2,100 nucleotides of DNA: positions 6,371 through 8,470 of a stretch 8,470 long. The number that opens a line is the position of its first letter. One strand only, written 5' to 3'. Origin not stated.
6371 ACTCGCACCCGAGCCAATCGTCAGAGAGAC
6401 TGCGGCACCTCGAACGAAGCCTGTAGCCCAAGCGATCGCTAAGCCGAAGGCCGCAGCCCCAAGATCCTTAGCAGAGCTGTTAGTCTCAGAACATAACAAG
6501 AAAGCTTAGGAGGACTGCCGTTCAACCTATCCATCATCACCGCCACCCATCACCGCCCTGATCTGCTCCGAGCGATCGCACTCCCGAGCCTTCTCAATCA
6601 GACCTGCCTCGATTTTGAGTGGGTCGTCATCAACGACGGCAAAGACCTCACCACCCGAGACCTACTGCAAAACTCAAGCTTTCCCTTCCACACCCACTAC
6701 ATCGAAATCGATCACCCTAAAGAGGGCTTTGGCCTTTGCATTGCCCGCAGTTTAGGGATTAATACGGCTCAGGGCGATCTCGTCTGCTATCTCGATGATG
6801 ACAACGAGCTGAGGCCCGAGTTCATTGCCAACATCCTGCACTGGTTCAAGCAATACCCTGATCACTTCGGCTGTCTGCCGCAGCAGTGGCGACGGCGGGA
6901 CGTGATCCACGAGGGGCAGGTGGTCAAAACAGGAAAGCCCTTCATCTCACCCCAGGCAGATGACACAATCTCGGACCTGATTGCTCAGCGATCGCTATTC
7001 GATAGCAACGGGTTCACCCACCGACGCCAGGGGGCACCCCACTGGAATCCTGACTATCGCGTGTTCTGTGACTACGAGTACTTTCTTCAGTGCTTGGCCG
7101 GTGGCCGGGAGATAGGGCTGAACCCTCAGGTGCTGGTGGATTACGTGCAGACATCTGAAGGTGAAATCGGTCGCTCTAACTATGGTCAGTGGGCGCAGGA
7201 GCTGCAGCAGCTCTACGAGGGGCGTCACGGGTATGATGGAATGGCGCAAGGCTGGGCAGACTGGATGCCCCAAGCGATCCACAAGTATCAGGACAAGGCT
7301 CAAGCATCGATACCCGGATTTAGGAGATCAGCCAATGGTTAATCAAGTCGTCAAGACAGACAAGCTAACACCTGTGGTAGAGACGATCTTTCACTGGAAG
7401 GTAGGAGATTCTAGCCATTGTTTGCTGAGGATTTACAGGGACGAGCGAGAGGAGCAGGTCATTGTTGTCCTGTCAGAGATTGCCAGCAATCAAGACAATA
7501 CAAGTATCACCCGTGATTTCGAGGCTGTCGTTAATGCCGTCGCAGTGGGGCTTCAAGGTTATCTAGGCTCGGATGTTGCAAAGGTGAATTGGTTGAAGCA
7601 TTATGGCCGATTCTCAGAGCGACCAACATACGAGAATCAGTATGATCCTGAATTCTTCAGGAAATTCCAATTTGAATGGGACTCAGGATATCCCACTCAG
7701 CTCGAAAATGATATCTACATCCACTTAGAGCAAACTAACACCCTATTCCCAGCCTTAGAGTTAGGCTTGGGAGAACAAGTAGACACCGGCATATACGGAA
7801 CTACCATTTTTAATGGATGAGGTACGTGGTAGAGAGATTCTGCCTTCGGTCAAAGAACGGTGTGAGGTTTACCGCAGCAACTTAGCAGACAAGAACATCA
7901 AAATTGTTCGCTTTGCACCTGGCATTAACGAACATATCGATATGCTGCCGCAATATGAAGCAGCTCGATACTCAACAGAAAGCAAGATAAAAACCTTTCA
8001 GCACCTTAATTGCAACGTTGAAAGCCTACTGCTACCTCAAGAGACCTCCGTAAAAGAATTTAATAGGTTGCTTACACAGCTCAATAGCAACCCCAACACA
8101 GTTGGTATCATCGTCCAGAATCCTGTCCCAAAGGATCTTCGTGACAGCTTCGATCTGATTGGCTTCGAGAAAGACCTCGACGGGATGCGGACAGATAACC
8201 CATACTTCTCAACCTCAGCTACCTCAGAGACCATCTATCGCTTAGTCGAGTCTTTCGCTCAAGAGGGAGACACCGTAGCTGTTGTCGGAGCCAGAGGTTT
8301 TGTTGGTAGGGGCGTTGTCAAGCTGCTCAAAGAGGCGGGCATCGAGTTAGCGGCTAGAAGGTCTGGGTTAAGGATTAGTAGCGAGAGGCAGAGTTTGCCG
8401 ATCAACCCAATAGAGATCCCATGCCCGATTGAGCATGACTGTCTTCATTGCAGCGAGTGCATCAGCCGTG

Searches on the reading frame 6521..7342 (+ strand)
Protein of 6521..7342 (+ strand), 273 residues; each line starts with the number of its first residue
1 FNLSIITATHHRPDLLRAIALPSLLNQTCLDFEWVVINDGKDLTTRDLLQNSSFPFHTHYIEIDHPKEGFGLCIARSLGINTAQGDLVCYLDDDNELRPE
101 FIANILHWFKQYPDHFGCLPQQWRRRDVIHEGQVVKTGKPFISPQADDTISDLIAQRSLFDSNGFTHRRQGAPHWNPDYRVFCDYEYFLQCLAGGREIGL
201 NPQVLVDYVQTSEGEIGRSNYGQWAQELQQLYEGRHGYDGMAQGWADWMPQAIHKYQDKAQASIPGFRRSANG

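Call 76: search_protein_families(library=pfam, proteins=[window:6521-7342:+], max_evalue=0.01)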
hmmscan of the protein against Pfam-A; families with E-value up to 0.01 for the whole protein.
window:6521-7342:+ (273 aa): 3 families
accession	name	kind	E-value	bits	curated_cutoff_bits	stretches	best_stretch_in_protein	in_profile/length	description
PF00535.33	Glycos_transf_2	-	2.1e-16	60.7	23.3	1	4-116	1-110/168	Glycosyl transferase family 2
PF10111.15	Glyco_tranf_2_2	-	0.0012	18.9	27.3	1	25-106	20-103/276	Glycosyltransferase like family 2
PF13641.12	Glyco_tranf_2_3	-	0.0042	17.6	27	1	5-129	5-131/230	Glycosyltransferase like family 2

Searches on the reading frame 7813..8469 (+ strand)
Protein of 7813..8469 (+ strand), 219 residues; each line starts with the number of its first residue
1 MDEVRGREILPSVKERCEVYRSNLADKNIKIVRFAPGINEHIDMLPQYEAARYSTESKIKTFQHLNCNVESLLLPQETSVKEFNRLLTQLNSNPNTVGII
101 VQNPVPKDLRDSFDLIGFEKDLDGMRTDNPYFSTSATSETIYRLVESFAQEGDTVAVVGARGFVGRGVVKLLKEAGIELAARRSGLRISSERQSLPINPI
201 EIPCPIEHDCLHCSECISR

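Call 76: search_protein_families(library=pfam, proteins=[window:7813-8469:+], max_evalue=0.01)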
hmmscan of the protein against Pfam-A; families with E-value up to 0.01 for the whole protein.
window:7813-8469:+ (219 aa): 2 families
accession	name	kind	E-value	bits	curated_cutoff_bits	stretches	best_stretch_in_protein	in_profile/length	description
PF00763.28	THF_DHG_CYH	-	7e-10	39.6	32.8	1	50-123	40-115/115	Tetrahydrofolate dehydrogenase/cyclohydrolase, catalytic domain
PF01963.22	TraB_PrgY_gumN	-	0.0053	17.1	26.8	1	145-179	226-261/263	TraB/PrgY/gumN family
